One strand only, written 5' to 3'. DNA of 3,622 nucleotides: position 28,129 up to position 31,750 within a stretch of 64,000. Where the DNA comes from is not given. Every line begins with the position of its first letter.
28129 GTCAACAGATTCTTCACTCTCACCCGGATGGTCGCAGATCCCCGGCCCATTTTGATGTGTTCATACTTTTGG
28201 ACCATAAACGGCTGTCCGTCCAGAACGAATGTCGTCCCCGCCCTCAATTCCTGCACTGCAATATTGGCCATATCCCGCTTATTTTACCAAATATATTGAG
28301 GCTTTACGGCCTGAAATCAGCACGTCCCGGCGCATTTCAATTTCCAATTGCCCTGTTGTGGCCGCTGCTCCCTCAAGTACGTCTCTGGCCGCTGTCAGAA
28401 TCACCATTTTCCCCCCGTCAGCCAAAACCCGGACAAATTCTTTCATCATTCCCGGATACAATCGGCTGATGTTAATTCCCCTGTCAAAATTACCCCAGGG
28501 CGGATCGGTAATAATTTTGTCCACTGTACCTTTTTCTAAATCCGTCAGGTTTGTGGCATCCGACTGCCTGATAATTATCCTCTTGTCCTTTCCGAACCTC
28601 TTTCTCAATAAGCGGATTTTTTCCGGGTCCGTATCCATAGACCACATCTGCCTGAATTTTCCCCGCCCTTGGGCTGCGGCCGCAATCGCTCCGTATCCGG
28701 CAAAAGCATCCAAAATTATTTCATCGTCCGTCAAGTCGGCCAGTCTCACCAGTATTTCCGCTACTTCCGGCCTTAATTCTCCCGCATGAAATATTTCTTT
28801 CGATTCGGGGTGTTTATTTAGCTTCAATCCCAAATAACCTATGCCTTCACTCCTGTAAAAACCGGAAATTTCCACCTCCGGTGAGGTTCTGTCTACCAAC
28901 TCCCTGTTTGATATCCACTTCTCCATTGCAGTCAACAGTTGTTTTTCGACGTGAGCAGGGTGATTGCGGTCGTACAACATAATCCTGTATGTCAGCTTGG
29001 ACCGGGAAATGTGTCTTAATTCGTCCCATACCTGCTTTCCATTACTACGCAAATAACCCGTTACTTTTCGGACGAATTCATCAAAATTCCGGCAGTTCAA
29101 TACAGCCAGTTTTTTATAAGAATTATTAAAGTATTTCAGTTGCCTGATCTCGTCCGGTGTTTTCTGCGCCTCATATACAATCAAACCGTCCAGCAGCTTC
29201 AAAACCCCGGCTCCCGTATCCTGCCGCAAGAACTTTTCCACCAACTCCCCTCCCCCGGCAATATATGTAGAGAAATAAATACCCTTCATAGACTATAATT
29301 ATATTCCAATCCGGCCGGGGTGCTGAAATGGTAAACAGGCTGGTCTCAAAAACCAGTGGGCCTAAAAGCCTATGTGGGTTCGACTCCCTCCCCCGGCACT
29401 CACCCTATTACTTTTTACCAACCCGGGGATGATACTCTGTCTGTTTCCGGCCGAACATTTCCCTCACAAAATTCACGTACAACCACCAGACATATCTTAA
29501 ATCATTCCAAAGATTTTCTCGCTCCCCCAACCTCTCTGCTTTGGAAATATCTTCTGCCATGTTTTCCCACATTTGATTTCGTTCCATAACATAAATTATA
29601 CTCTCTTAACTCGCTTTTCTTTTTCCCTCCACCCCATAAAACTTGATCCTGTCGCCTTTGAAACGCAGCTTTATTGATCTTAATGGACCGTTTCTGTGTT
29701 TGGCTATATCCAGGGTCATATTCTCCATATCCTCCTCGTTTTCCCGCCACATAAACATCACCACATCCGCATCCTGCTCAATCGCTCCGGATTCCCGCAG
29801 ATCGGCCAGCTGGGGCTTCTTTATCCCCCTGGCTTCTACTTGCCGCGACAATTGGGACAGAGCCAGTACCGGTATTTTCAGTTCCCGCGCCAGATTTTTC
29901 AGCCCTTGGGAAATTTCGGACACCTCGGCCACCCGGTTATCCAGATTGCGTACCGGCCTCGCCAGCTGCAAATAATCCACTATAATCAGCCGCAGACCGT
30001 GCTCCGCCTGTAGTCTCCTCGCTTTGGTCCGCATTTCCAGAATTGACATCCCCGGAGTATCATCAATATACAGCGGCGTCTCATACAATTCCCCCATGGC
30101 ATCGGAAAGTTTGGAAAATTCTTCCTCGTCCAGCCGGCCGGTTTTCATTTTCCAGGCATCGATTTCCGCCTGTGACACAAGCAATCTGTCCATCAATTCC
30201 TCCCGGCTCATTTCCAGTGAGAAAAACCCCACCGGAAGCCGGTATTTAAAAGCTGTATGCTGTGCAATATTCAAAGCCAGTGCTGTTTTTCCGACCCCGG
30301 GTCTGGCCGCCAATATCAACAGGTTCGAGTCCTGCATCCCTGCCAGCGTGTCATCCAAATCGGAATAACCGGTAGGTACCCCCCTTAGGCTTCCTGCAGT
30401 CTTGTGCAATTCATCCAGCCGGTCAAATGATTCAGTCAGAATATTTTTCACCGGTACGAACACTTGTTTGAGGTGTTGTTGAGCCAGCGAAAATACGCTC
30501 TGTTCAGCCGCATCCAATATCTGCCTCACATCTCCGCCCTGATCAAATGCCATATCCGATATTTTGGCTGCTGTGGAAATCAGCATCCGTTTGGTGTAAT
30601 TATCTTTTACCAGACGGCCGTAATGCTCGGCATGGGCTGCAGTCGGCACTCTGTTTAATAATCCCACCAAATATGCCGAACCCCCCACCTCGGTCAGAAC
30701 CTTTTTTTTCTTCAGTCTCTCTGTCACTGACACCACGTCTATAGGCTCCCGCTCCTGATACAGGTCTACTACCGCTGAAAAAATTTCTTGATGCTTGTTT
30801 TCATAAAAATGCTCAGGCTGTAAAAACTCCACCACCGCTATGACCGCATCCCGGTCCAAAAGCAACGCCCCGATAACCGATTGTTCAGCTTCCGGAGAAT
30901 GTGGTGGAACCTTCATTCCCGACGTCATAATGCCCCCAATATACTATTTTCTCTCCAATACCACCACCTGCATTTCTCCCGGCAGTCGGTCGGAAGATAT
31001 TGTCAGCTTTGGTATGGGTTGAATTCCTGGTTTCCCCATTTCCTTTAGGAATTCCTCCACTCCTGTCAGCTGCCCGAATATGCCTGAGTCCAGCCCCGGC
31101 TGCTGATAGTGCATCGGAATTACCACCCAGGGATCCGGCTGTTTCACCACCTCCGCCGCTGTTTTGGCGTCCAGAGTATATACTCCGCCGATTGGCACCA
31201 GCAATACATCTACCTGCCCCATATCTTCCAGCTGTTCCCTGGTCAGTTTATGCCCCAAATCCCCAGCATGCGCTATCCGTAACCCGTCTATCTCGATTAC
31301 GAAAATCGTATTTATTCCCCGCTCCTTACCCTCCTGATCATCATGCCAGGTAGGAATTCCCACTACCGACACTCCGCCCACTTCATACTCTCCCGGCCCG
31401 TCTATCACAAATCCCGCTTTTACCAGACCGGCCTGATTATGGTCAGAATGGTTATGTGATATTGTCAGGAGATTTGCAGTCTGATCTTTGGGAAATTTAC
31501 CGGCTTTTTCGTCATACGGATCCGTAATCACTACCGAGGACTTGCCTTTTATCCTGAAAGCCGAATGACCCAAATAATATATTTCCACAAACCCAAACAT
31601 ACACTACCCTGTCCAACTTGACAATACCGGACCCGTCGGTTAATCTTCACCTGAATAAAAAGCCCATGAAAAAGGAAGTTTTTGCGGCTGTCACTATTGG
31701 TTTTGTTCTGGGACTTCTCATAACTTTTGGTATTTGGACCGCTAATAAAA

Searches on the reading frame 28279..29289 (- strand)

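Call 41: search_protein_families(library=pfam, proteins=[window:28279-29289:-], max_evalue=0.001)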
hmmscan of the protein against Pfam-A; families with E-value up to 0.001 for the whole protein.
window:28279-29289:- (336 aa): 6 families
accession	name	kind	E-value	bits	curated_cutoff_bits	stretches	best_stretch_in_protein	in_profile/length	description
PF01170.24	UPF0020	-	1e-18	68.2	22.3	1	163-314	3-180/197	RMKL-like, methyltransferase domain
PF05175.20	MTS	-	1.4e-06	28.5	23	1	178-299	21-140/170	Methyltransferase small domain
PF13649.12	Methyltransf_25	-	5.2e-06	27.5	27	1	192-293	1-97/97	Methyltransferase domain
PF08241.18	Methyltransf_11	-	1e-05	26.5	21.2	1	194-297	2-95/95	Methyltransferase domain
PF02475.24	TRM5-TYW2_MTfase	-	5.9e-05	23.5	28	0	187-260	35-109/164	TRM5/TYW2 methyltransferase domain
PF03602.21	Cons_hypoth95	-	9.4e-05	22.6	24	1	187-268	40-126/182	Conserved hypothetical protein 95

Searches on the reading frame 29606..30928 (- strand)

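Call 41: search_protein_families(library=pfam, proteins=[window:29606-30928:-], max_evalue=0.001)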
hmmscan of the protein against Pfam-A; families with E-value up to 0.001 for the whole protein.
window:29606-30928:- (440 aa): 4 families
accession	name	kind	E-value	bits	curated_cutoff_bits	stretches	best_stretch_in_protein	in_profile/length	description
PF03796.21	DnaB_C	-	3.4e-98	328.5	27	1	183-430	1-253/255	DnaB-like helicase C terminal domain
PF00772.26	DnaB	-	8.3e-35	119.4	23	1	8-109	2-103/103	DnaB-like helicase N terminal domain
PF13481.12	AAA_25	-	1.1e-13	51.7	27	1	198-360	29-190/195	AAA domain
PF06745.19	ATPase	-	0.00014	21.7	26.6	1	184-414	1-208/231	KaiC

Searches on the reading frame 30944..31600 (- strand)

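Call 41: search_protein_families(library=pfam, proteins=[window:30944-31600:-], max_evalue=0.001)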
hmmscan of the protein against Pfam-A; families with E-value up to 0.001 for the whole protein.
window:30944-31600:- (218 aa): 2 families
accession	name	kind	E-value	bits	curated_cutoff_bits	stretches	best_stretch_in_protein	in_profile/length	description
PF13483.12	Lactamase_B_3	-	3.7e-49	167.2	24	1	6-164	1-160/160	Beta-lactamase superfamily domain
PF12706.13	Lactamase_B_2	-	9.9e-10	38.8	27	1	70-165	94-200/200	Beta-lactamase superfamily domain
